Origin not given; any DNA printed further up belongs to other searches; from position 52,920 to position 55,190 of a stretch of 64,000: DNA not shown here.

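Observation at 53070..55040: Unusually short glycyl radical enzyme (656 aa) of unknown substrate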

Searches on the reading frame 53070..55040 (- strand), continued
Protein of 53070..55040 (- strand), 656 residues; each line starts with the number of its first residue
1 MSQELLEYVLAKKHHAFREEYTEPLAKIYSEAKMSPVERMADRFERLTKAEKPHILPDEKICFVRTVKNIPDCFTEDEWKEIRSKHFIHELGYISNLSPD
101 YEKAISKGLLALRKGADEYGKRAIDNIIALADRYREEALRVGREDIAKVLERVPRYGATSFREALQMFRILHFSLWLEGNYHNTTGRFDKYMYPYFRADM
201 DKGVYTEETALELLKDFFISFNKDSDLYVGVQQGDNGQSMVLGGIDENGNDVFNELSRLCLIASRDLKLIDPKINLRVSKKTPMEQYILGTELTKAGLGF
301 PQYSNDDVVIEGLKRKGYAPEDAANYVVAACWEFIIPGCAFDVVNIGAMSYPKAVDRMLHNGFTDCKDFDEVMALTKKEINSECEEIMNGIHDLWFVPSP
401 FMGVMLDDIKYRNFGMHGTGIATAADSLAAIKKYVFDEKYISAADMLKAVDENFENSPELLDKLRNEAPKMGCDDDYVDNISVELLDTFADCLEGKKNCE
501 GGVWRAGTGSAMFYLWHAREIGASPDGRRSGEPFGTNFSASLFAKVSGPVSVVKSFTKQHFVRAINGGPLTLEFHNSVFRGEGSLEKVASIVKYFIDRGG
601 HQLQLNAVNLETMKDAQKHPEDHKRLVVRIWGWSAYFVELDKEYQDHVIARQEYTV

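Call 57: find_encoding_contigs(protein=P0281, flank=9000, max_places=1)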
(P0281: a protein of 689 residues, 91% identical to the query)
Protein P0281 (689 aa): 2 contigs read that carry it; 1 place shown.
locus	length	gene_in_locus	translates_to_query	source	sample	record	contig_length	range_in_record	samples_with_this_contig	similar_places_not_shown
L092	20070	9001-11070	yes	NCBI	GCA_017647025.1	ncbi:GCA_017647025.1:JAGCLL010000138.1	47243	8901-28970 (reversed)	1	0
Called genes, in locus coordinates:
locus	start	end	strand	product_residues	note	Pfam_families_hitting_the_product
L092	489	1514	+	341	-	-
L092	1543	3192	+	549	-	-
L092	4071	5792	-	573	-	PF00474:SSF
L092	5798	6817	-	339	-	-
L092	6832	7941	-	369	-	-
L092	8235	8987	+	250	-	PF13353:Fer4_12, PF04055:Radical_SAM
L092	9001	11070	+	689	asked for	PF02901:PFL-like, PF01228:Gly_radical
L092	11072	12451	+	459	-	PF00083:Sugar_tr, PF07690:MFS_1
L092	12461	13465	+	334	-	PF01263:Aldose_epim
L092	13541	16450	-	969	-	PF12705:PDDEXK_1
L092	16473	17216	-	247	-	PF10988:DUF2807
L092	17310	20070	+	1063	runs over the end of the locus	PF00580:UvrD-helicase, PF13245:AAA_19 (weak), PF13361:UvrD_C, PF13538:UvrD_C_2 (faint)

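Call 59: find_related_loci(query=A4, collection=metagenome_contigs, flank=8000)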
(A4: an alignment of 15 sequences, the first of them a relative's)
Query A4 (689 aa) in metagenome_contigs; peptide patterns used: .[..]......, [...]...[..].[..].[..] (x = any residue, [..] = any of these).
600 stretches matched a pattern (row limit reached: there are more); 547 encode a relative of the query (tblastn E <= 1e-3); the best 80 are kept; 80 distinct loci.
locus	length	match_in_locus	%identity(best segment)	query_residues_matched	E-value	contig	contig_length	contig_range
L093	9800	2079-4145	84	1-689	0e+0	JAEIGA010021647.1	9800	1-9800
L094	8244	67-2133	77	1-689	0e+0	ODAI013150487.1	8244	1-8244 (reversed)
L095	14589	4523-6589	75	1-689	0e+0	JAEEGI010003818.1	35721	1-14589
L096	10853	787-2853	75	1-689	0e+0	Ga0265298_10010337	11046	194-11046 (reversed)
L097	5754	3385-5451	74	1-689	0e+0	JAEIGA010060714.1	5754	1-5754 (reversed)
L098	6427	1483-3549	63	1-689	0e+0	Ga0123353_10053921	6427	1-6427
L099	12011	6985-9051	62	1-689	0e+0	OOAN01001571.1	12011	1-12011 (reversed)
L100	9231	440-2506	62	1-689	0e+0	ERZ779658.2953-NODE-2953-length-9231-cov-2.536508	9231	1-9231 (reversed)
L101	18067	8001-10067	62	1-689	0e+0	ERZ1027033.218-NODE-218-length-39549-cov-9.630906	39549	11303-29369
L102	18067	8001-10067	62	1-689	0e+0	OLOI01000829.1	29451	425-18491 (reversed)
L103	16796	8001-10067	62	1-689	0e+0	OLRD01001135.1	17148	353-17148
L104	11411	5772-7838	62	1-689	0e+0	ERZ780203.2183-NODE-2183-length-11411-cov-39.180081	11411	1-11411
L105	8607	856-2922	62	1-689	0e+0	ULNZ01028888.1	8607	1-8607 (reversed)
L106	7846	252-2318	62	1-689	0e+0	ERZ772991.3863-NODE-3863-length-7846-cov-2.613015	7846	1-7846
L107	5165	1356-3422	62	1-689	0e+0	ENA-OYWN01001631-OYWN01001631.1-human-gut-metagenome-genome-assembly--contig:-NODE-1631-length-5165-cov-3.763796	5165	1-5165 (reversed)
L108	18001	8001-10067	62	1-689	0e+0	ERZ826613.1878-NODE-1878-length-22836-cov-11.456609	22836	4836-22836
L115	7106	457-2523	60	1-689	0e+0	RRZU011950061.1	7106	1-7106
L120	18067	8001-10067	58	1-689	0e+0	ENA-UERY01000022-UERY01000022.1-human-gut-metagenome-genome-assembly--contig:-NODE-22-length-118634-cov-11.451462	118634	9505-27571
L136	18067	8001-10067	62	1-689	0e+0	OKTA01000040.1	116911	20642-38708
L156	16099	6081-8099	52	1-689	0e+0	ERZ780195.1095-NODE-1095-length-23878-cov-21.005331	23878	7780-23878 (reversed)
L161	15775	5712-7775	51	1-686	0e+0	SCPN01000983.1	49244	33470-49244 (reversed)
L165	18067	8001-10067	61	1-689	0e+0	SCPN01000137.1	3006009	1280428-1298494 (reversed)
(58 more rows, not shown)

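Call 62: search_protein_families(library=pfam, proteins=[L115:2550-3869:+, L101:15505-16629:+, L120:12565-14637:+, L165:6125-7099:-, L161:3464-4495:-, L108:3561-5054:+, L104:403-1116:-, L161:1241-2779:-, L156:9131-9970:-, L136:5325-5867:+], max_evalue=0.0001)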
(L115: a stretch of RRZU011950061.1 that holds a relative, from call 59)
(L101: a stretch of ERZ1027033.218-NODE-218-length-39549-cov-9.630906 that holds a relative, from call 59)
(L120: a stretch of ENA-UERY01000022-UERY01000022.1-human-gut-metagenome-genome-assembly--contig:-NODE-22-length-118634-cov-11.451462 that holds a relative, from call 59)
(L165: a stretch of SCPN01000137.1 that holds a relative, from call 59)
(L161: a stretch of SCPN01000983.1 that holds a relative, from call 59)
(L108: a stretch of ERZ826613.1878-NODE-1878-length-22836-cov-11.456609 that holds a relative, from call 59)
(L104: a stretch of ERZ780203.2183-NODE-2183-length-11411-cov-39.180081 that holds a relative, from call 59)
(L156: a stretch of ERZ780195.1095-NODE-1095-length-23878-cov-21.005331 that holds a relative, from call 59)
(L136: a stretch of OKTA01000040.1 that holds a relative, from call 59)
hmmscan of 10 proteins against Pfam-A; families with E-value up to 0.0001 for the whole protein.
L115:2550-3869:+ (440 aa): 2 families
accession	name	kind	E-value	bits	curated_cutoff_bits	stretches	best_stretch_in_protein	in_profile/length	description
PF00083.30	Sugar_tr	-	7.3e-107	358.5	22.3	1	14-437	2-451/452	Sugar (and other) transporter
PF07690.21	MFS_1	-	2.4e-29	102.8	33.4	2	18-276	2-237/347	Major Facilitator Superfamily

L101:15505-16629:+ (375 aa): 1 family
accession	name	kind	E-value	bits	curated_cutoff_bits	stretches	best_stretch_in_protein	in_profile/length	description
PF01263.26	Aldose_epim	-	1.8e-88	297.3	27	1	41-371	1-299/299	Aldose 1-epimerase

L120:12565-14637:+ (691 aa): 3 families
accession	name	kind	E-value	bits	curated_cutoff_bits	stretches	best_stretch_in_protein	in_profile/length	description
PF07944.18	Beta-AFase-like_GH127_cat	-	1.8e-96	323.9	24.9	1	39-474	1-374/376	Beta-L-arabinofuranosidase, GH127 catalytic domain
PF20736.2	Glyco_hydro127M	-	8.7e-24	83.9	24.2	1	486-596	2-95/95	Beta-L-arabinofuranosidase, GH127 middle domain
PF20737.2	Glyco_hydro127C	-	4.6e-18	65.1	23.7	1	598-689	1-71/71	Glycoside hydrolase family 127 C-terminal domain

L165:6125-7099:- (325 aa): 2 families
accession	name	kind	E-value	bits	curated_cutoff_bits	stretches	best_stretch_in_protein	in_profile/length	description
PF00392.27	GntR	-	3.2e-08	33.5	27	1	8-70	2-64/64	Bacterial regulatory proteins, gntR family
PF13377.12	Peripla_BP_3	-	9.7e-08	32.7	26.5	1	199-307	17-143/167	Periplasmic binding protein-like domain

L161:3464-4495:- (344 aa): 4 families
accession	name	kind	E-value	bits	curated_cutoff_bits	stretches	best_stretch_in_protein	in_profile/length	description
PF13377.12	Peripla_BP_3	-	1.1e-25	91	26.5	1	177-336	2-167/167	Periplasmic binding protein-like domain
PF00532.27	Peripla_BP_1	-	6.3e-24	85.4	22.2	1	69-291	3-234/281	Periplasmic binding proteins and sugar binding domain of LacI family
PF13407.12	Peripla_BP_4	-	5.5e-17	62.6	35.1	1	70-283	1-219/258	Periplasmic binding protein domain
PF00356.27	LacI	-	2.7e-11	43.5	27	1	11-56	1-46/46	Bacterial regulatory proteins, lacI family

L108:3561-5054:+ (498 aa): 2 families
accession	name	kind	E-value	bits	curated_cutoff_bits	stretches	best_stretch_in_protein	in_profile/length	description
PF00999.27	Na_H_Exchanger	-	1.7e-45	156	26.2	1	19-394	6-372/375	Sodium/hydrogen exchanger, transmembrane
PF02080.26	TrkA_C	-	2.9e-08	33.9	27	1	422-480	2-62/71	TrkA-C domain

L104:403-1116:- (238 aa): 0 families

L161:1241-2779:- (513 aa): 1 family
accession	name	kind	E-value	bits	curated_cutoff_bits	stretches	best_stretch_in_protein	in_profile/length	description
PF06964.18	Alpha-L-AF_C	-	1.4e-51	175.4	27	1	304-504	1-165/165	Alpha-L-arabinofuranosidase C-terminal domain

L156:9131-9970:- (280 aa): 1 family
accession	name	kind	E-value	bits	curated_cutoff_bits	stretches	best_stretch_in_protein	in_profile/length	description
PF00528.27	BPD_transp_1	-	2.2e-16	60.6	26.4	1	93-267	7-176/184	Binding-protein-dependent transport system inner membrane component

L136:5325-5867:+ (181 aa): 0 families
